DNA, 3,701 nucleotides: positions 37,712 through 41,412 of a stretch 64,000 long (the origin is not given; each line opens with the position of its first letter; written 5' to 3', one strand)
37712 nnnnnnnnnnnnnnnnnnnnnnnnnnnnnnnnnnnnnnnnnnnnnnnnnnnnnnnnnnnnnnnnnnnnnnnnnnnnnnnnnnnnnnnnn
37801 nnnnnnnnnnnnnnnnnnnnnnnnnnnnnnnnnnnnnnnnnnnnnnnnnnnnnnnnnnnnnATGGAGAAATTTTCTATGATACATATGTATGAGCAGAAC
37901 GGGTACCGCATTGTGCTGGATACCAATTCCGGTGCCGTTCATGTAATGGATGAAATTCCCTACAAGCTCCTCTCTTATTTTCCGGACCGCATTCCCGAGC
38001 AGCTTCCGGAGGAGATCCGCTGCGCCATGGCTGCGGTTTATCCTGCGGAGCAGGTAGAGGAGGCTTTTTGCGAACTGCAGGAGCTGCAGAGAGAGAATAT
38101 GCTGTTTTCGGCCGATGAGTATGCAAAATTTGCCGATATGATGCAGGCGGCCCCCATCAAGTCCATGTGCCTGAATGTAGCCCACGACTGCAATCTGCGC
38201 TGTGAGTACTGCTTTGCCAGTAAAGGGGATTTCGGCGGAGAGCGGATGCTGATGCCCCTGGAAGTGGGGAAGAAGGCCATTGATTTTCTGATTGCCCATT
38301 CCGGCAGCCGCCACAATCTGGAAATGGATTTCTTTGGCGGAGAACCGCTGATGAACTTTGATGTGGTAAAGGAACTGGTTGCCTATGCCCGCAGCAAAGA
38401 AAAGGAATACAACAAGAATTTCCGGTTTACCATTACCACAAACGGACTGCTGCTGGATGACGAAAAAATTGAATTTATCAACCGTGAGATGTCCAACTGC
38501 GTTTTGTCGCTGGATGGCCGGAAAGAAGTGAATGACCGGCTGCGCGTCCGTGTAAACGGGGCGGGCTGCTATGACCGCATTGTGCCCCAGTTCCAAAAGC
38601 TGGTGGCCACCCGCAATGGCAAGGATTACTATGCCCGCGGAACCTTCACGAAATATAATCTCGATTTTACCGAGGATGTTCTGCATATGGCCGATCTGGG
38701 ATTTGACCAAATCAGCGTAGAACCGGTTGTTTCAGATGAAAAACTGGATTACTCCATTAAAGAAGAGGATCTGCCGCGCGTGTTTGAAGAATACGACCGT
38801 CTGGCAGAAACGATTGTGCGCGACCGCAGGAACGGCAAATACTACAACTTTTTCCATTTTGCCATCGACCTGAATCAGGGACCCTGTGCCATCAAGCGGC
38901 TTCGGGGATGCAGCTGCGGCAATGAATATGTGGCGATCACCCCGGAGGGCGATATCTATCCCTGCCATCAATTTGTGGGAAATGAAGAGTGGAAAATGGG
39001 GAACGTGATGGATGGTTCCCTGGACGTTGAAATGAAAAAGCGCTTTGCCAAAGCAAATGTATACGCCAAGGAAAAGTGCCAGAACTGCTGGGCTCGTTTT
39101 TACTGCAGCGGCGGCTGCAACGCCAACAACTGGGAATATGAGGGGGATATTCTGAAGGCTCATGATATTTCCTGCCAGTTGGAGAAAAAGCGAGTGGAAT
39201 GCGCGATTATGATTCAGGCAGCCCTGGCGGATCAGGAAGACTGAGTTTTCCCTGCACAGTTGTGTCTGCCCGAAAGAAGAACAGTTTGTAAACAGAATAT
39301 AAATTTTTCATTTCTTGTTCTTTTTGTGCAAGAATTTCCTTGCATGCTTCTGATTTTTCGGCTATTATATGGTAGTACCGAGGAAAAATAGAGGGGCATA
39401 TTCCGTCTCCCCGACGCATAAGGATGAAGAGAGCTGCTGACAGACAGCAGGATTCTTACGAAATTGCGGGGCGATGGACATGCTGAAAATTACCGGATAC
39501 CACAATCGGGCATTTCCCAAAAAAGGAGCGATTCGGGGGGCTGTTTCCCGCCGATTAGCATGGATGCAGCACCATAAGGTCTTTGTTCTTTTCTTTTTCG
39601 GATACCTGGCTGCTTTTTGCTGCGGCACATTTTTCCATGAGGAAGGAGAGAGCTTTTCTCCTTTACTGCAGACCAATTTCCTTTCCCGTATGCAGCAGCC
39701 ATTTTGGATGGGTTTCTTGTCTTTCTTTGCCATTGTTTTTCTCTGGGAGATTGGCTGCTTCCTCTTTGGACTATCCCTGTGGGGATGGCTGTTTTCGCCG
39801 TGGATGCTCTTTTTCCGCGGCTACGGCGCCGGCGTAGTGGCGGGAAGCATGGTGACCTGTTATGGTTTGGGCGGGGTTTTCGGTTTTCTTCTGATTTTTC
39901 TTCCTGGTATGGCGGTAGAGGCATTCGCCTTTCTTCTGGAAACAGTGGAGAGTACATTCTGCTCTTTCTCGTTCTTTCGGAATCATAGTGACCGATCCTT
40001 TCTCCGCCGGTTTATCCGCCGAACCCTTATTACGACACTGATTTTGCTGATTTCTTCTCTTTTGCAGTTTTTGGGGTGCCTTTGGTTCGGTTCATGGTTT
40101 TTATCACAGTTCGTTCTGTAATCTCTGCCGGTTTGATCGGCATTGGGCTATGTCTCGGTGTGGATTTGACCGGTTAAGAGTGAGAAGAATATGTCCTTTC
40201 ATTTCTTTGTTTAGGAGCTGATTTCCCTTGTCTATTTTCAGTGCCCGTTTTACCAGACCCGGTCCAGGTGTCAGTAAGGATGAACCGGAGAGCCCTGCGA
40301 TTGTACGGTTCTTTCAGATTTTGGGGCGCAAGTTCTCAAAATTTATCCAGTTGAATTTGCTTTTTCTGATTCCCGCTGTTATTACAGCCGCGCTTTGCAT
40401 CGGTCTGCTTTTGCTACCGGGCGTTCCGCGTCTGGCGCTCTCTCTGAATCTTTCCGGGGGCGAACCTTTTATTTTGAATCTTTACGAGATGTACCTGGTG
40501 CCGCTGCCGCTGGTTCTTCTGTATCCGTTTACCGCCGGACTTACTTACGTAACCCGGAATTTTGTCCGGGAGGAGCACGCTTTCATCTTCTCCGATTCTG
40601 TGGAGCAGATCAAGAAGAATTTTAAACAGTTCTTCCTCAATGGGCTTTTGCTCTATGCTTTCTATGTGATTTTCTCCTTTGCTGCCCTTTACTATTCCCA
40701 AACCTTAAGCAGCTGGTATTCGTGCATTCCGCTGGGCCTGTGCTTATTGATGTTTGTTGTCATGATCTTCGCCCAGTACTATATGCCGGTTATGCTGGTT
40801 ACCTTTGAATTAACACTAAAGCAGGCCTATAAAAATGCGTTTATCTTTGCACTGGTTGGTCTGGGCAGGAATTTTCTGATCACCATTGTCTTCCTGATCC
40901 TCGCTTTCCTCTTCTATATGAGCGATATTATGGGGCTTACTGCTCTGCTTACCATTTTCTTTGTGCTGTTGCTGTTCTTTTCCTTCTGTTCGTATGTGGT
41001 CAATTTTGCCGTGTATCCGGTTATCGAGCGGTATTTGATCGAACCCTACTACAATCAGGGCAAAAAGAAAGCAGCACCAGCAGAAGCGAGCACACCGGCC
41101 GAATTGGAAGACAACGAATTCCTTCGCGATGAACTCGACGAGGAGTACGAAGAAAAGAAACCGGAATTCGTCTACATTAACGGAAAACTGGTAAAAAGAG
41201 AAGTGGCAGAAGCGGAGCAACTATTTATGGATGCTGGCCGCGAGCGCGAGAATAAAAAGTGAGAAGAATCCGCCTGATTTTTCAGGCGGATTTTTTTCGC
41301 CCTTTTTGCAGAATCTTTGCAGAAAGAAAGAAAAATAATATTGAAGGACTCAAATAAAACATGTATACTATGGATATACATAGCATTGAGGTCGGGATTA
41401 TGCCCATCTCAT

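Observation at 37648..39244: Unlisted 48-aa six-cysteine RiPP precursor (SCIFF type) with its radical SAM/SPASM maturase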

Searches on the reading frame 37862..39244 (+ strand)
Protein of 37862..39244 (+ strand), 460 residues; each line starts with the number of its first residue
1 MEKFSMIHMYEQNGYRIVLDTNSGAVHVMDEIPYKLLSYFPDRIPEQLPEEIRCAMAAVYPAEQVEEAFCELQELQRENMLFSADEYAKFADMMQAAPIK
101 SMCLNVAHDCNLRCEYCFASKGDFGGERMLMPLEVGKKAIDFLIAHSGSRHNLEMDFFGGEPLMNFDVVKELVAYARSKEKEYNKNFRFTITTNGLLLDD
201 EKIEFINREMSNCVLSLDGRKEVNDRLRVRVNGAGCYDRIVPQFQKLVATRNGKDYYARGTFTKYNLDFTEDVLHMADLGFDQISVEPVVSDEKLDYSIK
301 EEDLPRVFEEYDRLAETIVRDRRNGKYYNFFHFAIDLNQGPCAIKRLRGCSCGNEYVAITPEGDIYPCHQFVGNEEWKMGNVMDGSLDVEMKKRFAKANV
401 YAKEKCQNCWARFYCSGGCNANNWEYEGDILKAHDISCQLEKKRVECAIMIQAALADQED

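Call 4: search_protein_families(library=ncbifam, proteins=[window:37862-39244:+], max_evalue=0.01)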
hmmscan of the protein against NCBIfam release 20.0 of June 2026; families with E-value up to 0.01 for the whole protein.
window:37862-39244:+ (460 aa): 75 families (the best 25 are shown)
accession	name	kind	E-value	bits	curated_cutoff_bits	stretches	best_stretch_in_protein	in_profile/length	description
TIGR03974.1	rSAM_six_Cys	equivalog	2.9e-220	731.8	425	1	7-454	1-451/451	thioether cross-link-forming SCIFF peptide maturase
NF040492.1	not_ScfB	exception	5.8e-173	575.9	855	1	5-453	2-449/450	ScfB-related radical SAM/SPASM orphan maturase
TIGR04064.1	rSAM_nif11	equivalog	2.5e-83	280.3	518.7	1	6-458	3-439/459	nif11-like peptide radical SAM maturase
NF047865.1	rSAM_PapB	equivalog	1.1e-81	274.7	340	1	99-430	2-327/330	PapB family radical SAM/SPASM ranthipeptide maturase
TIGR03906.1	quino_hemo_SAM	equivalog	1.2e-76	258.3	453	1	7-453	3-448/467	quinohemoprotein amine dehydrogenase maturation protein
TIGR04068.1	rSAM_ocin_clost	equivalog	9.1e-48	163.3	500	2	7-262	2-245/462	Cys-rich peptide radical SAM maturase CcpM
TIGR04115.1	rSAM_Cxxx_rpt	equivalog_domain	1.3e-36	126.8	350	1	100-447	2-355/359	radical SAM peptide maturase, CXXX-repeat target family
TIGR03978.1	rSAM_paired_1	equivalog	5.4e-36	124.3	370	1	104-444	87-443/466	His-Xaa-Ser system radical SAM maturase HxsB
NF035951.1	rSAM_RumMC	equivalog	6.5e-36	124.1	720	2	10-305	20-321/510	RumMC family radical SAM sactipeptide maturase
TIGR03942.1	sulfatase_rSAM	equivalog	6e-34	117.7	349.45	1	105-438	6-343/363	anaerobic sulfatase maturase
NF041298.1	rSAM_mat_DynA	equivalog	3.8e-33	114.9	450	1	107-439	8-340/356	dynobactin maturation radical SAM/SPASM protein DynA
NF038170.1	lachnocin_rSAM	equivalog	4.9e-33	114.6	550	1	91-446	68-414/440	lachnocin radical SAM maturase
TIGR04163.1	rSAM_cobopep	equivalog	1e-31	110.2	375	1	83-454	46-421/428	peptide-modifying radical SAM enzyme CbpB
NF038107.1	rSAM_NF038107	equivalog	2.8e-29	102.2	600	1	103-425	88-406/444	Cys-every-fifth radical SAM/SPASM peptide maturase CefB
TIGR04280.1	geopep_mat_rSAM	hypoth_equivalog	4.2e-29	101.8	400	1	98-430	82-403/428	geopeptide radical SAM maturase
TIGR04085.1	rSAM_more_4Fe4S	domain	2.8e-19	69.3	27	1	350-438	1-93/93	SPASM domain-containing protein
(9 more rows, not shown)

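Call 5: search_protein_families(library=pfam, proteins=[window:37862-39244:+], max_evalue=0.01)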
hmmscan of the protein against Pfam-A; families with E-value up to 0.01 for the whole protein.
window:37862-39244:+ (460 aa): 4 families
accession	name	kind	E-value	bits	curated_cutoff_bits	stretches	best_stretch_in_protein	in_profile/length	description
PF04055.27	Radical_SAM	-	1.2e-14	55.2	29.5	1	105-241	2-130/166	Radical SAM superfamily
PF13353.11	Fer4_12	-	5.4e-11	43.4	22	1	106-220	11-116/137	4Fe-4S single cluster domain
PF13186.11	SPASM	-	2.4e-07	31.4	21.5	1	350-410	1-67/67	Iron-sulfur cluster-binding domain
PF01753.24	zf-MYND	-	0.007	16.8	22.7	1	403-426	9-34/39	MYND finger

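Call 8: search_solved_structures(query=window:37877-39244:+, show_alignments=1)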
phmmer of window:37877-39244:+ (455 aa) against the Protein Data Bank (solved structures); distinct sequences matched with E-value up to 0.001: 10.
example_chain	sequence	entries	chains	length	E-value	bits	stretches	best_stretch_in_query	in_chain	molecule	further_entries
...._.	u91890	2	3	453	5e-185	618.8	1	1-448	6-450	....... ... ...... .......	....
4k37_A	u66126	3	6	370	6.2e-15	58.2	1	96-441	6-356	Anaerobic sulfatase-maturating enzyme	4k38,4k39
4k36_A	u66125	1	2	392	8.2e-15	57.7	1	96-441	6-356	Anaerobic sulfatase-maturating enzyme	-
8vpo_A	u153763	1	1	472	1.3e-10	43.9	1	8-439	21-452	Radical SAM core domain-containing protein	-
9gm3_A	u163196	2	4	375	7.5e-10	41.4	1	96-234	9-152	ChlB radical SAM domain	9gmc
5v1q_A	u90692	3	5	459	9.8e-05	24.5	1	102-418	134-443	Radical SAM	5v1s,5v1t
2fb2_A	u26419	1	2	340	0.00023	23.3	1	91-214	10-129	Molybdenum cofactor biosynthesis protein A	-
6c8v_A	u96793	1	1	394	0.00027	23.1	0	342-436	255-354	Coenzyme PQQ synthesis protein E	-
6efn_A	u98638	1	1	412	0.0003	22.9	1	94-228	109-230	Sporulation killing factor maturation protein SkfB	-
1tv7_A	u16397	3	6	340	0.00061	21.9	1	91-214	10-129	Molybdenum cofactor biosynthesis protein A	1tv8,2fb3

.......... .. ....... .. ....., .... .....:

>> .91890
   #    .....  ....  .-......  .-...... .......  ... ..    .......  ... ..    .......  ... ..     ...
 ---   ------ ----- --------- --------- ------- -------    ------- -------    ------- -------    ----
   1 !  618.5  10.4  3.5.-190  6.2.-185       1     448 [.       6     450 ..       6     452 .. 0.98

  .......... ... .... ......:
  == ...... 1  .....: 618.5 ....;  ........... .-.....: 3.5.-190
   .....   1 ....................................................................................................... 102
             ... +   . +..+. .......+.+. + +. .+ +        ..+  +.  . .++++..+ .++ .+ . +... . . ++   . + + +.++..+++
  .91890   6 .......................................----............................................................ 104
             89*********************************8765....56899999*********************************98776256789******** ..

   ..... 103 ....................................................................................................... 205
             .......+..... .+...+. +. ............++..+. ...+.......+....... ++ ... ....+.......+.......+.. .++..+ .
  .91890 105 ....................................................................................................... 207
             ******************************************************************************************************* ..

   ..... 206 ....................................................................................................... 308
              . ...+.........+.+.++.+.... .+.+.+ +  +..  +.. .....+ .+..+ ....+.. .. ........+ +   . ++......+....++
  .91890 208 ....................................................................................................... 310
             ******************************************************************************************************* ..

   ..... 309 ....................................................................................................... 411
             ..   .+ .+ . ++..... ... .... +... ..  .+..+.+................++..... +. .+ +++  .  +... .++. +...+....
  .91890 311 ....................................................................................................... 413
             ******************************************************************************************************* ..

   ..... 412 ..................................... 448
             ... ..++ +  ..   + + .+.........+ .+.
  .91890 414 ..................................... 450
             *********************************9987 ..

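Call 16: find_related_loci(query=window:37877-39244:+, collection=genome_contigs, flank=5000)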
Query window:37877-39244:+ (455 aa) in genome_contigs; peptide patterns used: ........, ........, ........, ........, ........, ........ (x = any residue, [..] = any of these).
305 stretches matched a pattern; 146 encode a relative of the query (tblastn E <= 1e-3); the best 80 are kept; 80 distinct loci.
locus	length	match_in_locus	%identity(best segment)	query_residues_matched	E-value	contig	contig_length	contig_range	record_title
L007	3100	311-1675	100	1-455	0e+0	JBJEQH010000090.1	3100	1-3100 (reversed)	MAG: Candidatus Heritagella sp. isolate LOHA27_bin.027 NODE_23672_length_3100_cov_4.525123, whole genome shotgun sequenc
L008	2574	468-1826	89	1-453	0e+0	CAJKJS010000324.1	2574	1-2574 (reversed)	MAG TPA_asm: uncultured Ruminococcaceae bacterium isolate ERR1600698-bin.13 genome assembly, contig: NODE_21597_length_2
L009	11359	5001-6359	87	1-453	0e+0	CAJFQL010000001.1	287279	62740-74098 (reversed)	Candidatus Heritagella caecorum isolate Chicken_12_mag_185 genome assembly, contig: MAGpy_11413_12_idba_bin_185_fascaffo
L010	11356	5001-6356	74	1-451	0e+0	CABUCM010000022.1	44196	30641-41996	MAG TPA_asm: uncultured Ruminiclostridium sp. isolate MGYG-HGUT-03872 genome assembly, contig: GUT_GENOME246551_22, whol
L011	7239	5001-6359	73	1-452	0e+0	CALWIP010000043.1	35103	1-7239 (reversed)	MAG: uncultured Clostridia bacterium isolate E07__bin8 genome assembly, contig: E07__k127_1425966, whole genome shotgun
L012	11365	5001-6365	73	1-454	0e+0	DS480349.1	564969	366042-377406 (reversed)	Clostridium leptum DSM 753 Scfld_02_18 genomic scaffold, whole genome shotgun sequence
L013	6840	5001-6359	75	1-452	0e+0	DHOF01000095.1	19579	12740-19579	MAG TPA_asm: Ruminococcaceae bacterium UBA5397 UBA5397_contig_4281, whole genome shotgun sequence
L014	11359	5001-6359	73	1-453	0e+0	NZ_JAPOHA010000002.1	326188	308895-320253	Caproiciproducens galactitolivorans strain YR-4 Scaffold2, whole genome shotgun sequence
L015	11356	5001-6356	73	1-452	0e+0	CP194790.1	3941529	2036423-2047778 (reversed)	Caproiciproducens sp. R1 chromosome, complete genome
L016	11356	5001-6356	72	1-452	0e+0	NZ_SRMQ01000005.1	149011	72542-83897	Caproiciproducens galactitolivorans strain BS-1 CAGA_contig000005, whole genome shotgun sequence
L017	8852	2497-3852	73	1-452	0e+0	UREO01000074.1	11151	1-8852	uncultured Ruminococcaceae bacterium isolate UMGS926 genome assembly, contig: NODE_367_length_11151_cov_13.646900, whole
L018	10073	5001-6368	71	1-454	0e+0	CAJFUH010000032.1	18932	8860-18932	uncultured Clostridia bacterium isolate Coassembly_mag_338 genome assembly, contig: MAGpy_11413_min2k_bin_338_fak87_2053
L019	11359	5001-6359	71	1-453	0e+0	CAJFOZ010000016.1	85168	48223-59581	uncultured Clostridia bacterium isolate Coassembly_mag_396 genome assembly, contig: MAGpy_11413_min2k_bin_396_fak87_1846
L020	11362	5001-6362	71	1-452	0e+0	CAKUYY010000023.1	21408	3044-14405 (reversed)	MAG: uncultured Clostridium sp. isolate REFINED_METABAT215_SUBJECT_CONTIGS_1500_ASSEMBLY_K77_MERGED__Pilot_MoBio_Fiber_C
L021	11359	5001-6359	68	1-453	0e+0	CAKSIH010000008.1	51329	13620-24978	MAG: uncultured Eubacteriales bacterium isolate REFINED_METABAT215_TOP10_CONTIGS_1500_ASSEMBLY_K77_MERGED__Hadza_PheChl_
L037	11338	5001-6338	65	1-448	0e+0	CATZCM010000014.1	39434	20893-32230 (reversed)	MAG TPA_asm: uncultured Eubacteriales bacterium isolate ERR9762707_bin.21_MetaWRAP_v1.3_MAG genome assembly, contig: ERZ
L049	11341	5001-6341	65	1-447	0e+0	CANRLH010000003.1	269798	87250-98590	MAG: uncultured Clostridia bacterium isolate Lapin-011__bin72 genome assembly, contig: Lapin-011__NODE_6_length_269798_c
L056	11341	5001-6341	63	1-447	0e+0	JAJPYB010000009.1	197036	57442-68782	MAG: Ruminococcus sp. isolate AH.5_1 NODE_5_length_197036_cov_53.419162, whole genome shotgun sequence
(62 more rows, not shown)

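Call 41: search_protein_families(library=ncbifam, proteins=[L049:5001-6341:+, L037:5001-6338:+, L056:5001-6341:+], max_evalue=1e-50)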
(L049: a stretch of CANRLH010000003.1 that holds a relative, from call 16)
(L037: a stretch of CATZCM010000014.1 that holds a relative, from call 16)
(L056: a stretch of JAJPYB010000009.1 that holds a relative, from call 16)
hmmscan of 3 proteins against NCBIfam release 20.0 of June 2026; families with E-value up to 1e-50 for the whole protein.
L049:5001-6341:+ (447 aa): 6 families
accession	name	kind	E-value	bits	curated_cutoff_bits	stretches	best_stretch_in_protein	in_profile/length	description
TIGR03974.1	rSAM_six_Cys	equivalog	3.2e-214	711.9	425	1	2-447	1-449/451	thioether cross-link-forming SCIFF peptide maturase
NF040492.1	not_ScfB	exception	3.5e-177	589.8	855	1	2-447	4-448/450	ScfB-related radical SAM/SPASM orphan maturase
TIGR04064.1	rSAM_nif11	equivalog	1.4e-82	277.9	518.7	1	3-444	5-430/459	nif11-like peptide radical SAM maturase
NF047865.1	rSAM_PapB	equivalog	3e-82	276.5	340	1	94-425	2-327/330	PapB family radical SAM/SPASM ranthipeptide maturase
TIGR03906.1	quino_hemo_SAM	equivalog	4.7e-78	262.9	453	1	2-439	3-439/467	quinohemoprotein amine dehydrogenase maturation protein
TIGR04068.1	rSAM_ocin_clost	equivalog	8.6e-51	173.2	500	0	1-272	1-259/462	Cys-rich peptide radical SAM maturase CcpM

L037:5001-6338:+ (446 aa): 6 families
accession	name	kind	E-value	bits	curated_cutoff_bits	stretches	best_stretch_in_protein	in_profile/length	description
TIGR03974.1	rSAM_six_Cys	equivalog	9.2e-215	713.7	425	1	2-446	1-450/451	thioether cross-link-forming SCIFF peptide maturase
NF040492.1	not_ScfB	exception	1.3e-170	568.2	855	1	2-446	4-449/450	ScfB-related radical SAM/SPASM orphan maturase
TIGR04064.1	rSAM_nif11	equivalog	2.6e-81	273.7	518.7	1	3-443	5-431/459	nif11-like peptide radical SAM maturase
NF047865.1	rSAM_PapB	equivalog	3.1e-78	263.3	340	1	94-425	2-329/330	PapB family radical SAM/SPASM ranthipeptide maturase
TIGR03906.1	quino_hemo_SAM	equivalog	1.4e-71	241.6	453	1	2-435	3-437/467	quinohemoprotein amine dehydrogenase maturation protein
TIGR04068.1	rSAM_ocin_clost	equivalog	3.2e-51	174.7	500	0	2-253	2-241/462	Cys-rich peptide radical SAM maturase CcpM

L056:5001-6341:+ (447 aa): 6 families
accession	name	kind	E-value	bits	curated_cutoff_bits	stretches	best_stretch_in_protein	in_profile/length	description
TIGR03974.1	rSAM_six_Cys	equivalog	1e-210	700.4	425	1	2-447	1-449/451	thioether cross-link-forming SCIFF peptide maturase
NF040492.1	not_ScfB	exception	5.9e-173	575.9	855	1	2-447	4-448/450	ScfB-related radical SAM/SPASM orphan maturase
NF047865.1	rSAM_PapB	equivalog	1.3e-85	287.6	340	1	94-425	2-327/330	PapB family radical SAM/SPASM ranthipeptide maturase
TIGR03906.1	quino_hemo_SAM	equivalog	3.5e-79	266.6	453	1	2-438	3-438/467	quinohemoprotein amine dehydrogenase maturation protein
TIGR04064.1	rSAM_nif11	equivalog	6e-79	265.9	518.7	1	63-444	46-430/459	nif11-like peptide radical SAM maturase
TIGR04068.1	rSAM_ocin_clost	equivalog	4.5e-52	177.5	500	0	2-273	2-260/462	Cys-rich peptide radical SAM maturase CcpM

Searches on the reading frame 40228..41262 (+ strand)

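Call 7: search_protein_families(library=ncbifam, proteins=[window:40228-41262:+], max_evalue=0.001)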
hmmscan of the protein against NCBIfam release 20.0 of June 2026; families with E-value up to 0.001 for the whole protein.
window:40228-41262:+ (344 aa): 1 family
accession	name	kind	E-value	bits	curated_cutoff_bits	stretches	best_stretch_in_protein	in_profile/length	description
NF052431.1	MusI_fam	subfamily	2.7e-06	27.4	160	1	88-259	24-193/194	MusI family membrane protein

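Call 25: search_protein_families(library=pfam, proteins=[window:40228-41262:+], max_evalue=0.01)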
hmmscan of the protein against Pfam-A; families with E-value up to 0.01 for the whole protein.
window:40228-41262:+ (344 aa): 1 family
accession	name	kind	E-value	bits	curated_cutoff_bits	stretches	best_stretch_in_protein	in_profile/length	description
PF04854.19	DUF624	-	4.6e-08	33.6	24.2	1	89-149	12-73/77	Protein of unknown function, DUF624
